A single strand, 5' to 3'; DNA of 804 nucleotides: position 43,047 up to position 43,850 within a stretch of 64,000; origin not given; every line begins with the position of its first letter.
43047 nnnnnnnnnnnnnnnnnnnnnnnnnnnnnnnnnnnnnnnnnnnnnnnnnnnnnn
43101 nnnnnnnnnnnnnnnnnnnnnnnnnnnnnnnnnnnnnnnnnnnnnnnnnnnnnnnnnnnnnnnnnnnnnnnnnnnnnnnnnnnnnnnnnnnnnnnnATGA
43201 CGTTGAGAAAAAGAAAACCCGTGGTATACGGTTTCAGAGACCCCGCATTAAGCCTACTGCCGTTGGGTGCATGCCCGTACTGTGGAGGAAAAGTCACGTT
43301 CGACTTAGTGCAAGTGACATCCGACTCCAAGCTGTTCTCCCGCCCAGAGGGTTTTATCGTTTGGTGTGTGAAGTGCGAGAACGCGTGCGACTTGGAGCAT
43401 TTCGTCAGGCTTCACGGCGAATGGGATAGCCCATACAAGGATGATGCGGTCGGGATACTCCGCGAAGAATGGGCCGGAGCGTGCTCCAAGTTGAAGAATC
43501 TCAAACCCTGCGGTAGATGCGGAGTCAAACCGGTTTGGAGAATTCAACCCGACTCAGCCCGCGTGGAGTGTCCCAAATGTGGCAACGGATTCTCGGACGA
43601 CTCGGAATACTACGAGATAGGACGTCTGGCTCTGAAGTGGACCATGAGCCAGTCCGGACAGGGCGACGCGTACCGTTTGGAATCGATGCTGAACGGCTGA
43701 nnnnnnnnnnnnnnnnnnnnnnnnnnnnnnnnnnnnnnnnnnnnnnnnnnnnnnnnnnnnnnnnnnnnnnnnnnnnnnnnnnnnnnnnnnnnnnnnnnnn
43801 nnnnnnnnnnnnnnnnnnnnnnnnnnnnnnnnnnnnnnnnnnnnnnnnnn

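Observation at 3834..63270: A 22-nt extended -10 promoter plus GTTCACA box recurs at least 11 times in front of operons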

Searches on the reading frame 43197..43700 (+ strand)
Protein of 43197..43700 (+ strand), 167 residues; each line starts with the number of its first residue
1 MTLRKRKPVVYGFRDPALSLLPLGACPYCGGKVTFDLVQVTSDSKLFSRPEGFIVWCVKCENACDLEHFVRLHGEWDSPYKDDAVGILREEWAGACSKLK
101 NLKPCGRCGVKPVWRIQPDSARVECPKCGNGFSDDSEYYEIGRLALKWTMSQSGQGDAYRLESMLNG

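Call 36: search_protein_families(library=pfam, proteins=[window:43197-43700:+], max_evalue=0.01)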
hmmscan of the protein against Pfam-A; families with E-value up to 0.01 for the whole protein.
window:43197-43700:+ (167 aa): 3 families
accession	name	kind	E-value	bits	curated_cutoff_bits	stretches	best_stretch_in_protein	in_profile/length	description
PF14354.12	Lar_restr_allev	-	7.6e-08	32.9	28.6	1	100-140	1-45/58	Restriction alleviation protein Lar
PF24042.1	DUF7351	-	4.8e-05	23.6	31.2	0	23-66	66-106/177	Domain of unknown function (DUF7351)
PF12773.13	DZR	-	0.0063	17.1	27.3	0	103-135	13-37/45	Double zinc ribbon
